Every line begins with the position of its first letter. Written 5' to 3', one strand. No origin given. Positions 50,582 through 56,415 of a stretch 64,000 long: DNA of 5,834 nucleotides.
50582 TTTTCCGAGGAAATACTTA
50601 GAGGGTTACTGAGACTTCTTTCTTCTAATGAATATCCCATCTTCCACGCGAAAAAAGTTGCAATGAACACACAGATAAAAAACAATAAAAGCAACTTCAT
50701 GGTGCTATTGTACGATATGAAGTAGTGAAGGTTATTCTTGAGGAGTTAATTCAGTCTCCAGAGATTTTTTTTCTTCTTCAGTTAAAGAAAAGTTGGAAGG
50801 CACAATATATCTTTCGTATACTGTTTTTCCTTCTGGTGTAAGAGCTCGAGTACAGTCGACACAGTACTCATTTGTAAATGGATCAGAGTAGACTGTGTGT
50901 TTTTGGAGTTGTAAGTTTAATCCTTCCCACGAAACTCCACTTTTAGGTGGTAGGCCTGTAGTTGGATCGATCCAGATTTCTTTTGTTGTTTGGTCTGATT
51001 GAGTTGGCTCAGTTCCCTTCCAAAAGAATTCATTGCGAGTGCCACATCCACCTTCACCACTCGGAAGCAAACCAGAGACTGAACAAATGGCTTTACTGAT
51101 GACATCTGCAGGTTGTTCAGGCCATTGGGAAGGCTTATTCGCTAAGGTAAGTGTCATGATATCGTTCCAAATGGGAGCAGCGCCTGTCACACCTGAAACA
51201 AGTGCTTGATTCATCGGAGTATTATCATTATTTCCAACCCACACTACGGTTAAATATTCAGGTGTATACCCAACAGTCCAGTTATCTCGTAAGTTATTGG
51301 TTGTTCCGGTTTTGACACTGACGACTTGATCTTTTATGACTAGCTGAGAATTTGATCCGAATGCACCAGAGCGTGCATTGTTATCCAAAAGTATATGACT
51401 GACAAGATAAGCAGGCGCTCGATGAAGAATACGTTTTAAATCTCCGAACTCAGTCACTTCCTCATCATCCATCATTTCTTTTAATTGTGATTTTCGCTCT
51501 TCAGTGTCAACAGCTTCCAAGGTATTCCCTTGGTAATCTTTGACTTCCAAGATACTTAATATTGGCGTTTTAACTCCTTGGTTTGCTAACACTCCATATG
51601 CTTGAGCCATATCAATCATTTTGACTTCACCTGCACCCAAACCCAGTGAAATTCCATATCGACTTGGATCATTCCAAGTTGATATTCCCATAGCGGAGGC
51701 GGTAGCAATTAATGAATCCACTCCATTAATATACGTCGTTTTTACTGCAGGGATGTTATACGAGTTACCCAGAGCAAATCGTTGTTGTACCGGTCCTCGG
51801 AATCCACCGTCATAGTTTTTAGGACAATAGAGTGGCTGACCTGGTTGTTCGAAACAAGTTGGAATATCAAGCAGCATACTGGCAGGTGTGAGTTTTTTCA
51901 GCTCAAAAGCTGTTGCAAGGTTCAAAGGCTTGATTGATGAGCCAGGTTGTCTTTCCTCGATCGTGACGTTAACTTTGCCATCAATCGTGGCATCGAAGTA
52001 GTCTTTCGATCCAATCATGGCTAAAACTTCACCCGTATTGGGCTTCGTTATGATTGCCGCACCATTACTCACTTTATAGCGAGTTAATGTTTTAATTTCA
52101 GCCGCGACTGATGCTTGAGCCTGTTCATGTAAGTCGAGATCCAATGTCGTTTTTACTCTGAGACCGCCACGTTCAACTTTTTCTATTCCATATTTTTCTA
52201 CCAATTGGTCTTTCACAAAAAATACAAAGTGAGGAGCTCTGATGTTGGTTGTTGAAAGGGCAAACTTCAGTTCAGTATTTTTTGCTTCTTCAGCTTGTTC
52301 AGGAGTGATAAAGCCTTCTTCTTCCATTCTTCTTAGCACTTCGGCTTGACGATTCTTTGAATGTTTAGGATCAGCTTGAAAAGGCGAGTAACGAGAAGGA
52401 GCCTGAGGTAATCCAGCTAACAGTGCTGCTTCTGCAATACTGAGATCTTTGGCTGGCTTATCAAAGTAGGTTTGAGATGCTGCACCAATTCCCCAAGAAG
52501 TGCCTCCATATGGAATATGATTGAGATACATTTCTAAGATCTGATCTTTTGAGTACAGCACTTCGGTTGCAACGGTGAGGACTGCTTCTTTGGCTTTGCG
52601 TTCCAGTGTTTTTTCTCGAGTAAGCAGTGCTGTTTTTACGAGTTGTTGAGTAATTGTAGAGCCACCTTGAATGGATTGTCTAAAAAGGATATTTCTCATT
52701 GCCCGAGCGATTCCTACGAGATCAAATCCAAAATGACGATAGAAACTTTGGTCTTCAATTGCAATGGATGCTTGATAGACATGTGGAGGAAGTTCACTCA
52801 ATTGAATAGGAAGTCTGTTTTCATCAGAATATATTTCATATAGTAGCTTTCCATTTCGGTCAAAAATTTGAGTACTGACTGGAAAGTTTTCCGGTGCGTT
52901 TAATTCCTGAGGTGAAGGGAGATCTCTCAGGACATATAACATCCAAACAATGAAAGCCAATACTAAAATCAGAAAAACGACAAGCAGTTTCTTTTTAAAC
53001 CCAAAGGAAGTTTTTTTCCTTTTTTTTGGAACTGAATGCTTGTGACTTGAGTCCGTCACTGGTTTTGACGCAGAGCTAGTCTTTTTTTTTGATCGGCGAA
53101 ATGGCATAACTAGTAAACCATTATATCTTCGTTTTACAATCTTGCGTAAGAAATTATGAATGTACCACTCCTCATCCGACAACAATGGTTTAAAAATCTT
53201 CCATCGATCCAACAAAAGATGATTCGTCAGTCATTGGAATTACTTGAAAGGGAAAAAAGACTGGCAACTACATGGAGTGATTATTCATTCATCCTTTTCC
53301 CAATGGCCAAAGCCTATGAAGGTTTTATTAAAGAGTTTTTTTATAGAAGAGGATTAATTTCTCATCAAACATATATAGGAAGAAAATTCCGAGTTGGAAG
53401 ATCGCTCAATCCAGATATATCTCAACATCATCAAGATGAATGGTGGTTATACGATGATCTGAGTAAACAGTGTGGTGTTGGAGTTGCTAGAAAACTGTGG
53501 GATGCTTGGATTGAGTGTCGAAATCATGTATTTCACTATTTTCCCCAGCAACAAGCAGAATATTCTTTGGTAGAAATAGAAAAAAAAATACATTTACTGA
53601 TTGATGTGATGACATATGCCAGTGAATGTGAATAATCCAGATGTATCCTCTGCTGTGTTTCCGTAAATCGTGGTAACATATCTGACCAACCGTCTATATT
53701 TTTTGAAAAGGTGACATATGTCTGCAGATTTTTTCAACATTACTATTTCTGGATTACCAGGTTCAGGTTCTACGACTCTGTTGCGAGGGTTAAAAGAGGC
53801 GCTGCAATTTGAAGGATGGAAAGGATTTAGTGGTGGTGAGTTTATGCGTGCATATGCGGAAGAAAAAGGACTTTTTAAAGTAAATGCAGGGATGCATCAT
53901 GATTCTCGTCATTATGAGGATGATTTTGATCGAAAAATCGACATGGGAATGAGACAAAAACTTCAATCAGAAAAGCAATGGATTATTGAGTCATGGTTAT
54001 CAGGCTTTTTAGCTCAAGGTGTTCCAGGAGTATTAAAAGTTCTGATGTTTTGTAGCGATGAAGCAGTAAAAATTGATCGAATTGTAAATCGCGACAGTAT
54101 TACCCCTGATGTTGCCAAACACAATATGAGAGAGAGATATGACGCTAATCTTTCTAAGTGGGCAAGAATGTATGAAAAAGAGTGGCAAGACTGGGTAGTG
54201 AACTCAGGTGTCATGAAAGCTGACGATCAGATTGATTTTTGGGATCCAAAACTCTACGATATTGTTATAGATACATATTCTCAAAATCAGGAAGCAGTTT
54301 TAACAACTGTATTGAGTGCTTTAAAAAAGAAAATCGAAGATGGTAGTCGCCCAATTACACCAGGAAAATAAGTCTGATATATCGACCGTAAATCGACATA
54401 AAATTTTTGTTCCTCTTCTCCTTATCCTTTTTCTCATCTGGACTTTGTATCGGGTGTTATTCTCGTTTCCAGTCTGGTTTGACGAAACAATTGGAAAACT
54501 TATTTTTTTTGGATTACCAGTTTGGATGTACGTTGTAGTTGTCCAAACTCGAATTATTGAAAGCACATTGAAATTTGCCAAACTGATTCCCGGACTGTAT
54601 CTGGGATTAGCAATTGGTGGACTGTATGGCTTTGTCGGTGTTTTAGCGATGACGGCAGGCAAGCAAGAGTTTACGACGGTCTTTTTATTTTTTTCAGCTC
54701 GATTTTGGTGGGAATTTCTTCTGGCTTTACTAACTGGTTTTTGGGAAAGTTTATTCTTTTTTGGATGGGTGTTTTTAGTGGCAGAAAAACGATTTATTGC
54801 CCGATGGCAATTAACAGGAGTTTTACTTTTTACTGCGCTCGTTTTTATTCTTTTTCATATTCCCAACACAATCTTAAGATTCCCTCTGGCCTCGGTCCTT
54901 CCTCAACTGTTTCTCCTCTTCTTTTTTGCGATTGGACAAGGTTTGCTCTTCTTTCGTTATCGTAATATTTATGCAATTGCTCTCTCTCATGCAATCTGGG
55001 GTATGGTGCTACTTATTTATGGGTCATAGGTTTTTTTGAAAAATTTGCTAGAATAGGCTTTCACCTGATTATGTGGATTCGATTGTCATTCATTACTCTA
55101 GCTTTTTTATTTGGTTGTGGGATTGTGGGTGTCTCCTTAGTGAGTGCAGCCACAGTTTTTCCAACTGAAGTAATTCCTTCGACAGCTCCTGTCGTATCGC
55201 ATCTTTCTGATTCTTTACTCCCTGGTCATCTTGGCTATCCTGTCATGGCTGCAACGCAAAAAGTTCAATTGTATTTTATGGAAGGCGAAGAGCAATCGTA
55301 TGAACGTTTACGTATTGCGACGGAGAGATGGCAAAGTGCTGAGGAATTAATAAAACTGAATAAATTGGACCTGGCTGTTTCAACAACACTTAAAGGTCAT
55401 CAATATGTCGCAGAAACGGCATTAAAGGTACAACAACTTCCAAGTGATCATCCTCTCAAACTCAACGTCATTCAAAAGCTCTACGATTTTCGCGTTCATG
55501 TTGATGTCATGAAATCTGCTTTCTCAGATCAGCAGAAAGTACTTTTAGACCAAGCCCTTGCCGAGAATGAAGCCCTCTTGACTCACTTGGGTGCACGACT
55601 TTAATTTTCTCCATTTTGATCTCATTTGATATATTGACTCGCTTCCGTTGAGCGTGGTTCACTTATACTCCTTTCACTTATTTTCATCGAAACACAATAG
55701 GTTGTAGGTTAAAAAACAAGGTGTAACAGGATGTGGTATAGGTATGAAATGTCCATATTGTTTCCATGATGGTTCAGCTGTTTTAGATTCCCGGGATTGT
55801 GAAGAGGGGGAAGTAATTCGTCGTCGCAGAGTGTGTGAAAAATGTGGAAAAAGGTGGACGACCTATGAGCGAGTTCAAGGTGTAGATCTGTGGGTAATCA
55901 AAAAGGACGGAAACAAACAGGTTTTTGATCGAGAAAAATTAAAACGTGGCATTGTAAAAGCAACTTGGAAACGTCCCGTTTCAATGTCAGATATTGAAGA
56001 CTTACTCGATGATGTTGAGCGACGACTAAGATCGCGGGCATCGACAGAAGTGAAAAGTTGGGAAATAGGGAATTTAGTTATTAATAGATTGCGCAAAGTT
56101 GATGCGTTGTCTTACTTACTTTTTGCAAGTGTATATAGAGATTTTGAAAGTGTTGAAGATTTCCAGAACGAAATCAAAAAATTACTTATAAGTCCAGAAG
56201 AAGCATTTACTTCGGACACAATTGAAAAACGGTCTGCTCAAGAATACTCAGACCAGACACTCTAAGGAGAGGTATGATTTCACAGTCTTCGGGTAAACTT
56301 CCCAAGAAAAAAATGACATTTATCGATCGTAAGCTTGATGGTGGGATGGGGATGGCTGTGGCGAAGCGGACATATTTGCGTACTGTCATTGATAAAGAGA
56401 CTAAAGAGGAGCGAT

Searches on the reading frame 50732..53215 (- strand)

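Call 26: search_protein_families(library=pfam, proteins=[window:50732-53215:-], max_evalue=0.001)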
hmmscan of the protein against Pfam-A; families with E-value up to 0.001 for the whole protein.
window:50732-53215:- (827 aa): 2 families
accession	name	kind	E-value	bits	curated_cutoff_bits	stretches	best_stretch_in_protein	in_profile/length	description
PF00912.28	Transgly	-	2.3e-61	206.7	27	1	122-297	2-177/178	Transglycosylase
PF00905.27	Transpeptidase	-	6.8e-15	55.5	22.1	1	385-687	1-298/299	Penicillin binding protein transpeptidase domain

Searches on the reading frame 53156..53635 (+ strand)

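Call 57: search_protein_families(library=pfam, proteins=[window:53156-53635:+], max_evalue=0.05)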
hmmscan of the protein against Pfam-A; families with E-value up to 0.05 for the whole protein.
window:53156-53635:+ (159 aa): 2 families
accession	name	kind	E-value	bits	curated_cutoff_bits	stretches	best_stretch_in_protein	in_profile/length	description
PF18869.6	HEPN_RnaseLS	-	0.00018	22.3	29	1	34-73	19-58/124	RnaseLS-like HEPN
PF19034.5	RnlA-toxin_DBD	-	0.024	15.4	27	1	34-65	35-66/125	RNase LS, bacterial toxin DBD domain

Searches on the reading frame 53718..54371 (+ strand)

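Call 26: search_protein_families(library=pfam, proteins=[window:53718-54371:+], max_evalue=0.001)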
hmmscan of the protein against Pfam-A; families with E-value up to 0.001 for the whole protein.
window:53718-54371:+ (217 aa): 3 families
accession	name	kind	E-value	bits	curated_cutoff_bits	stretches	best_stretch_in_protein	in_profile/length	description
PF13238.12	AAA_18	-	5.8e-09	36.9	29.4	1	8-133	1-119/128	AAA domain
PF13207.12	AAA_17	-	5.3e-08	33.7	27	1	12-101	2-87/136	AAA domain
PF13189.12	Cytidylate_kin2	-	5.8e-08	33.5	28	1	8-186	2-174/176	Cytidylate kinase-like family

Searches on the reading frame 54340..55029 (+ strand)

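Call 26: search_protein_families(library=pfam, proteins=[window:54340-55029:+], max_evalue=0.001)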
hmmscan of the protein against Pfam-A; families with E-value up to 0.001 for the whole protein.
window:54340-55029:+ (229 aa): 1 family
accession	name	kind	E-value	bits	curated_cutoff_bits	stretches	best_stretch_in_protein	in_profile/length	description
PF02517.21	Rce1-like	-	9.4e-08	32.7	22.4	1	122-221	5-91/93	Type II CAAX prenyl endopeptidase Rce1-like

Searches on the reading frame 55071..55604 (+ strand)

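Call 26: search_protein_families(library=pfam, proteins=[window:55071-55604:+], max_evalue=0.001)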
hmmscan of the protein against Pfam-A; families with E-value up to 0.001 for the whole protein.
window:55071-55604:+ (177 aa): 1 family
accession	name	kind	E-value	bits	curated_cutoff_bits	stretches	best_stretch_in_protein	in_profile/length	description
PF18915.5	DUF5667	-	2.9e-05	24.8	27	1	49-122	2-76/99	Domain of unknown function (DUF5667)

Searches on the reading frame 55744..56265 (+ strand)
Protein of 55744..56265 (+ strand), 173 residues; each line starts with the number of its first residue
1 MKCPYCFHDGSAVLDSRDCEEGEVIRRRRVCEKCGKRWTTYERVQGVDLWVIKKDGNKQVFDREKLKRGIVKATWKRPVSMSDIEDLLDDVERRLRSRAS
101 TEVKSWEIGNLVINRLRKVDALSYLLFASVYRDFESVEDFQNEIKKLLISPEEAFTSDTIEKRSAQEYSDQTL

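Call 26: search_protein_families(library=pfam, proteins=[window:55744-56265:+], max_evalue=0.001)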
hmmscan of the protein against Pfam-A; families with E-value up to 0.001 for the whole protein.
window:55744-56265:+ (173 aa): 2 families
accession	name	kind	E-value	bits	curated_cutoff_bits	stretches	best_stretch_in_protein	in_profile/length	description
PF22811.2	Zn_ribbon_NrdR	-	1.4e-19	70.2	27.2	1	1-42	1-42/42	Transcriptional repressor NrdR-like, N-terminal domain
PF03477.21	ATP-cone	-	2.9e-18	66.6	25.8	1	51-135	3-86/88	ATP cone domain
